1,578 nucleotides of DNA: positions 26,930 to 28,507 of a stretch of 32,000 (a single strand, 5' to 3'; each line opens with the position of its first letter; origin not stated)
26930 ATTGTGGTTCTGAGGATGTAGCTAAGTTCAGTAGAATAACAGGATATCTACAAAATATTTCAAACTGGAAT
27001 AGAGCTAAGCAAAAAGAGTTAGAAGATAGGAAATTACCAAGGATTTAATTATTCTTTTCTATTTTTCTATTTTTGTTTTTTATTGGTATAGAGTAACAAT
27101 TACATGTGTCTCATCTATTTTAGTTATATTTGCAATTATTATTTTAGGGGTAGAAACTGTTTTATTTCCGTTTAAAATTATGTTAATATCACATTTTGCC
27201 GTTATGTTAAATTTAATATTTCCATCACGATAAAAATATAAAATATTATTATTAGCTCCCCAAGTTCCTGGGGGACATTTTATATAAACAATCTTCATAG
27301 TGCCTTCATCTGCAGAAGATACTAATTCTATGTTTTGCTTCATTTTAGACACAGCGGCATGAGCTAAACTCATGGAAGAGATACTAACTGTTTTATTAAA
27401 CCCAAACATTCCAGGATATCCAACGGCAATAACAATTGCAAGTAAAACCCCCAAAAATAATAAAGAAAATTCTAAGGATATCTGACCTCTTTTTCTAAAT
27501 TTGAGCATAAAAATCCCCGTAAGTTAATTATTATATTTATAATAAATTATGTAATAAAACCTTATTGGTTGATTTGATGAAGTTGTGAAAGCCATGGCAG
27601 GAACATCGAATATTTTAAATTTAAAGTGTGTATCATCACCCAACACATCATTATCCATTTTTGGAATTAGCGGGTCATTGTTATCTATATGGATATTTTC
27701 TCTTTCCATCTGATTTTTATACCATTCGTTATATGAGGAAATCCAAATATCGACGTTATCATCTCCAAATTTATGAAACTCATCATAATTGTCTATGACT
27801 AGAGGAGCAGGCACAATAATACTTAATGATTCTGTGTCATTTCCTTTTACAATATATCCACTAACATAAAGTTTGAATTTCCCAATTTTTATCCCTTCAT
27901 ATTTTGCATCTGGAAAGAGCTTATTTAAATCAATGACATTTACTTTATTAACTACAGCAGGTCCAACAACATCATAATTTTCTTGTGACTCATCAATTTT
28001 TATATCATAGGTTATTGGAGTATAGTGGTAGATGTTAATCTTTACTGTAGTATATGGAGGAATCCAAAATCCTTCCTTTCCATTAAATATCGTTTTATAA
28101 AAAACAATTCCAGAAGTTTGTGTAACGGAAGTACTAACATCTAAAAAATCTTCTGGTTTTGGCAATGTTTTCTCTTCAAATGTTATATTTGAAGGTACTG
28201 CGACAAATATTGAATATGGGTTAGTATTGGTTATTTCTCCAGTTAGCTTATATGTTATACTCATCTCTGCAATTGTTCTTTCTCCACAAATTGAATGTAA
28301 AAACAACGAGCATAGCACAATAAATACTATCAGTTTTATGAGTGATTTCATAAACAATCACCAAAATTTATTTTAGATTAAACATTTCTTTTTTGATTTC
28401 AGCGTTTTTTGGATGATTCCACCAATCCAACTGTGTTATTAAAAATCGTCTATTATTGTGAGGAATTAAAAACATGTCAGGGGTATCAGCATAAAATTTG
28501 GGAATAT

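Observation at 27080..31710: Six-gene surface-structure operon: EppA-like peptidase, two Gln+1 pilin-like proteins and three uncharacterised exported proteins, with no assembly ATPase or platform in sight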

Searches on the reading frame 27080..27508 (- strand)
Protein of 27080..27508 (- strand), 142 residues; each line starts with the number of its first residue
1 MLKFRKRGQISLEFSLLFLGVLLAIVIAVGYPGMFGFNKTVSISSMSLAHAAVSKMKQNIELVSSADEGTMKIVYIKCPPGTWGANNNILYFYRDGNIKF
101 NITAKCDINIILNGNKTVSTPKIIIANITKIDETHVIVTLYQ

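Call 3: search_protein_families(library=pfam, proteins=[window:27080-27508:-], max_evalue=1)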
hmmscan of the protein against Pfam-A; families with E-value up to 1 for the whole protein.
window:27080-27508:- (142 aa): 3 families
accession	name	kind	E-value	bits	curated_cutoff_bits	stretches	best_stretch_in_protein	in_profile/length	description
PF04021.17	Class_IIIsignal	-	6.6e-10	39.1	23.7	1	6-30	1-25/27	Class III signal peptide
PF11812.13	DUF3333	-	0.015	15.9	26.5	1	4-37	14-47/151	Domain of unknown function (DUF3333)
PF02267.23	Rib_hydrolayse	-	0.02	14.7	25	1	67-117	108-158/241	ADP-ribosyl cyclase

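Call 4: search_protein_families(library=ncbifam, proteins=[window:27080-27508:-], max_evalue=1)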
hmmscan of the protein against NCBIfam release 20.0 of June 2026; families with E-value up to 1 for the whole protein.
window:27080-27508:- (142 aa): 2 families
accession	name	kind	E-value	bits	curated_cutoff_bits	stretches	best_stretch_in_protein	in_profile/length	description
TIGR04205.1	classIII_w_PIP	hypoth_equivalog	0.00022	21.2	65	1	7-54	2-44/67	class III signal peptide domain-containing protein, archaeosortase D/PIP-CTERM system-associated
NF008637.1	PRK11627.1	equivalog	0.021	14.3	242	1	94-118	115-142/192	hypothetical protein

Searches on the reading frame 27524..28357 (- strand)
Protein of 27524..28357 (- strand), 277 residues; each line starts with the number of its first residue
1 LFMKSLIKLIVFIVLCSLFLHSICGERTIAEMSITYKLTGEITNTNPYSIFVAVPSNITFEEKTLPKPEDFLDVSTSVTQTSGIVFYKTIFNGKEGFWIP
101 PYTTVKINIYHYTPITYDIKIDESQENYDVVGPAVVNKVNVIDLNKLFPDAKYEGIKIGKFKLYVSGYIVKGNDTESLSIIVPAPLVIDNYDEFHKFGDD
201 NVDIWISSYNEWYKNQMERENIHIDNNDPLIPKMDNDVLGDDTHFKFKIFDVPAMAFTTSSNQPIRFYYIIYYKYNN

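Call 3: search_protein_families(library=pfam, proteins=[window:27524-28357:-], max_evalue=1)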
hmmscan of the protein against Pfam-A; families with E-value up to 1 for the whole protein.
window:27524-28357:- (277 aa): 0 families

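Call 4: search_protein_families(library=ncbifam, proteins=[window:27524-28357:-], max_evalue=1)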
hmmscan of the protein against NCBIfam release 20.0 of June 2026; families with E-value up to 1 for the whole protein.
window:27524-28357:- (277 aa): 3 families
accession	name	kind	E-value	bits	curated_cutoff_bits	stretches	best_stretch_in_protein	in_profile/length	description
NF010715.0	PRK14117.1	equivalog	0.0034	16.9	421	1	194-248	102-155/230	phosphoglycerate mutase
NF010714.0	PRK14116.1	equivalog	0.032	13.7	401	0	193-236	101-143/229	2,3-diphosphoglycerate-dependent phosphoglycerate mutase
NF010716.0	PRK14118.1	equivalog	0.1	11.9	409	1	191-247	98-153/227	2,3-diphosphoglycerate-dependent phosphoglycerate mutase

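Call 26: find_homologous_proteins(query=window:27524-28357:-, max_evalue=0.001)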
Query window:27524-28357:- (277 aa): 42 proteins with E <= 0.001 among 303 candidates.
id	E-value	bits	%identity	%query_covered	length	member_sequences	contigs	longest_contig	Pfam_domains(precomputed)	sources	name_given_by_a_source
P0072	1.7e-181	620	100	99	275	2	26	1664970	-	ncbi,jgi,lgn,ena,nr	ncbi:hypothetical protein [Methanocaldococcus jannaschii]|nr:hypothetical protein [Methanocaldococcu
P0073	7.6e-142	490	82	93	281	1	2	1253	-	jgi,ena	jgi:hypothetical protein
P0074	4.7e-134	464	81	91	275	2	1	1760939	-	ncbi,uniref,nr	ncbi:hypothetical protein [Methanocaldococcus sp. FS406-22]|uniref:hypothetical protein n=1 Tax=Meth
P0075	1.5e-130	453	78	91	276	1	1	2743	-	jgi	-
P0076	2.5e-128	445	76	91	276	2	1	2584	-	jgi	-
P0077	2.7e-127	442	81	88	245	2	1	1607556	-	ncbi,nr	ncbi:hypothetical protein [Methanocaldococcus bathoardescens]|nr:hypothetical protein [Methanocaldoc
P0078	4.1e-121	422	71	99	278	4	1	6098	-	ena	-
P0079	9.3e-104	365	65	93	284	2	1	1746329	-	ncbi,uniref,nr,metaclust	ncbi:conserved hypothetical protein [Methanocaldococcus vulcanius M7]|uniref:Uncharacterized protein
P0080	1.8e-84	302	58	92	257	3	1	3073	-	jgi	jgi:hypothetical protein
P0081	1.0e-76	276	53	91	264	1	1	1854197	-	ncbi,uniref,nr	ncbi:hypothetical protein [Methanotorris igneus]|uniref:Uncharacterized protein n=1 Tax=Methanotorri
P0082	2.7e-67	245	48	91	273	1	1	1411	-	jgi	-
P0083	6.2e-66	241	46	96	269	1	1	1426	-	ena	-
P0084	1.4e-65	240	51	91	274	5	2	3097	-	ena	-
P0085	1.9e-65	239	49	92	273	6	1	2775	-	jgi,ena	jgi:hypothetical protein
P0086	4.3e-62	228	47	97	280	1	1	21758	-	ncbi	-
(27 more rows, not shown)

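Call 48: predict_structure(alignment_id=A4)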
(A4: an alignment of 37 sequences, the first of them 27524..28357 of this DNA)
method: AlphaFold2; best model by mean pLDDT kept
length: 277 residues; sequences in the alignment: 37
mean_pLDDT: 81.1   pTM: 0.74
mean pLDDT of the five models: 81.1, 81.0, 80.6, 78.7, 77.1
residues with pLDDT >= 90: 102; 70-90: 125; 50-70: 28; < 50: 22
segments of 3 or more residues with pLDDT < 50: 232-248
pLDDT, mean of each block of 10 residues (from residue 1): 81 79 73 94 93 83 86 81 67 90 91 89 80 89 88 84 95 93 92 80 79 86 60 39 41 91 93 73
secondary structure, 60 per line:
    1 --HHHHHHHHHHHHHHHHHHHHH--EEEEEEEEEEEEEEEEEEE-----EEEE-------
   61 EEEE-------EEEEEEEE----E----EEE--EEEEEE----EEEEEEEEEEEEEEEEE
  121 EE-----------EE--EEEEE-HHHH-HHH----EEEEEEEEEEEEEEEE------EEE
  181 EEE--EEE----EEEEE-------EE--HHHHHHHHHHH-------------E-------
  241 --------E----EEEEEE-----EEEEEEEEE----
elements in order: H3-23 E26-44 E50-53 E61-64 E72-79 E89-91 E94-99 E104-122 E138-142 H144-147 E156-171 E178-183 E186-188 E193-197 H209-219 E254-259 E265-273

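Call 50: fold_search(model_id=the predicted structure, library=pdb)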
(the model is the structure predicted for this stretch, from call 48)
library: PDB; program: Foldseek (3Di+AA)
matches with E <= 10: 336; with E <= 0.001: 0
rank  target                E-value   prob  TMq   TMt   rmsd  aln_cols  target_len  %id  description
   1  9lh7_A                1.7e-02  0.06  0.07  0.04  28.2       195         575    9  Pore-like heptameric T201A Vibrio cholerae cytolysin mutant (released 2025-10-01)
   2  4p24_D                2.8e-02  0.07  0.10  0.09  29.6       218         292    9  pore forming toxin (released 2015-03-11)
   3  3b07_A                3.2e-02  0.06  0.09  0.09  27.9       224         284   12  Crystal structure of octameric pore form of gamma-hemolysin from Staphylococcus aureus (released 2011-10-12)
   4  8jx3_A                3.7e-02  0.06  0.09  0.09  29.5       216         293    9  alpha-Hemolysin(G122S/K147R/K237C)-SpyTag/SpyCatcher head to head 14-mer (released 2024-07-03)
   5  7ahl_A                3.9e-02  0.06  0.09  0.09  28.7       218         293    9  ALPHA-HEMOLYSIN FROM STAPHYLOCOCCUS AUREUS (released 1998-01-14)
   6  8jx2_A                4.2e-02  0.06  0.09  0.09  29.4       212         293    9  alpha-Hemolysin(G122S/K147R)-SpyTag/SpyCatcher head to head 14-mer (released 2024-07-03)
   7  3anz_A                5.2e-02  0.06  0.09  0.09  28.9       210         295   10  Crystal Structure of alpha-hemolysin (released 2011-06-22)
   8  8rj8_G                5.5e-02  0.04  0.09  0.08  30.2       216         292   10  CytK nanopore mutant (released 2025-01-01)
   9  6u4p_A                5.8e-02  0.06  0.09  0.09  28.5       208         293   10  Structure-based discovery of a novel small-molecule inhibitor of methicillin-resistant S. aureus (released 2020-03-25)
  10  4p24_B                6.5e-02  0.06  0.10  0.09  29.5       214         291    9  pore forming toxin (released 2015-03-11)
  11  8jc7_A                7.2e-02  0.03  0.09  0.06  29.9       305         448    6  Cryo-EM structure of Vibrio campbellii alpha-hemolysin (released 2023-09-27)
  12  4tw1_B                8.1e-02  0.02  0.06  0.06  26.3       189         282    8  Crystal structure of the octameric pore complex of the Staphylococcus aureus Bi-component Toxin LukGH (released 2014-11-12)
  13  7yl9_H                8.5e-02  0.03  0.07  0.04  30.6       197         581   10  Cryo-EM structure of complete transmembrane channel E289A mutant Vibrio cholerae Cytolysin (released 2022-08-31)
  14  4tw1_P                8.5e-02  0.02  0.06  0.06  27.9       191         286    8  Crystal structure of the octameric pore complex of the Staphylococcus aureus Bi-component Toxin LukGH (released 2014-11-12)
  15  7o1q_A                9.0e-02  0.04  0.09  0.09  29.4       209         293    7  Amyloid beta oligomer displayed on the alpha hemolysin scaffold (released 2021-04-14)
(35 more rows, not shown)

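Call 71: search_solved_structures(query=A4, max_evalue=10, show_alignments=1)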
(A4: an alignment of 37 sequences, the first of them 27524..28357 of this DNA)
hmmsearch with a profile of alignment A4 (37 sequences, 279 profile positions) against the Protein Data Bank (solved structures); distinct sequences matched with E-value up to 10: 5.
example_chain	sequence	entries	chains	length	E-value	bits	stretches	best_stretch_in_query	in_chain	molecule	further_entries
3m63_B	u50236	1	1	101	0.019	17.5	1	103-173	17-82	Ubiquitin domain-containing protein DSK2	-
4p1e_A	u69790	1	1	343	0.16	14.4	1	179-204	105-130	TRAP dicarboxylate transporter, DctP subunit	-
5gv3_A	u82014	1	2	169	0.17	14.3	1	26-75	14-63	Lysosome-associated membrane glycoprotein 2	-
2bwe_S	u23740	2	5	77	0.21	14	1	114-173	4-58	DSK2 | UBIQUITIN-LIKE PROTEIN DSK2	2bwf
4v4n_AU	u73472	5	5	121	1.3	11.4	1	122-186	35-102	50S ribosomal protein L24P | Large ribosomal subunit protein uL24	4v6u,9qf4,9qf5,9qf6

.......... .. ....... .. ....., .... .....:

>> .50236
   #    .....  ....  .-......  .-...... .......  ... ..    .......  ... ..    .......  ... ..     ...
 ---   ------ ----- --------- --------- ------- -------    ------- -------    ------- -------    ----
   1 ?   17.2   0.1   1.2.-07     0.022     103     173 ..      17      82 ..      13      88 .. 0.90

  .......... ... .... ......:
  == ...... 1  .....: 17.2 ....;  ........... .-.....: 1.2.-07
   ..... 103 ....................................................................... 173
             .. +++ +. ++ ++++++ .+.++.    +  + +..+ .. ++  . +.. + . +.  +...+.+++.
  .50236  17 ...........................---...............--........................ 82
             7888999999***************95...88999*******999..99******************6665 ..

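Call 88: fold_search(model_id=the predicted structure, library=viral)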
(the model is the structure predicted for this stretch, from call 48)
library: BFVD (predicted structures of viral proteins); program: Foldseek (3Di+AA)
matches with E <= 10: 398; with E <= 0.001: 0
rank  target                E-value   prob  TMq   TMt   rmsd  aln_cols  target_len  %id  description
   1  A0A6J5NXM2            3.3e-02  0.11  0.12  0.07  19.7       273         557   11  DUF1983 domain-containing protein [uncultured Caudovirales phage]
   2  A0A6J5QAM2            5.1e-02  0.06  0.10  0.11  27.4       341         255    9  OmpW Outer membrane protein W [uncultured Caudovirales phage]
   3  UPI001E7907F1         5.4e-02  0.16  0.14  0.13  17.4       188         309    8  (no name look-up for this kind of identifier)
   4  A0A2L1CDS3            1.1e-01  0.25  0.15  0.10  20.5       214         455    9  Uncharacterized protein [Nai virus]
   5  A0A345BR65            1.4e-01  0.03  0.11  0.12  20.1       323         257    8  (no name in the UniProt tables at hand)
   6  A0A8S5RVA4            1.7e-01  0.10  0.12  0.06  21.0       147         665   10  LPXTG cell wall anchor motif domain protein [Siphoviridae sp. ctHip2]
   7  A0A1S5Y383            2.7e-01  0.05  0.08  0.16  15.6       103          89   16  Uncharacterized protein [uncultured archaeal virus]
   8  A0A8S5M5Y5            2.7e-01  0.02  0.09  0.04  27.4       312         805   10  Head fiber protein [Myoviridae sp. ctCL221]
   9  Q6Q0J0                2.8e-01  0.10  0.19  0.16  21.1       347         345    9  Coat protein [Sulfolobus turreted icosahedral virus 1]
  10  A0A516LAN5            3.0e-01  0.06  0.17  0.10  22.6       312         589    5  (no name in the UniProt tables at hand)
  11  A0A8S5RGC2            3.1e-01  0.04  0.10  0.07  26.7       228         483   12  Outer membrane protein [virus sp. ct5rm7]
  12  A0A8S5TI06            3.1e-01  0.01  0.08  0.05  32.0       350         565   10  Uncharacterized protein [Siphoviridae sp. ctTfn5]
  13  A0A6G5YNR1            3.3e-01  0.14  0.12  0.07  15.1       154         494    9  (no name in the UniProt tables at hand)
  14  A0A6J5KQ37            3.5e-01  0.10  0.09  0.22  18.3       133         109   10  Uncharacterized protein [uncultured Caudovirales phage]
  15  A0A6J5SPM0            3.7e-01  0.03  0.07  0.11  21.8       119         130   16  Uncharacterized protein [uncultured Caudovirales phage]
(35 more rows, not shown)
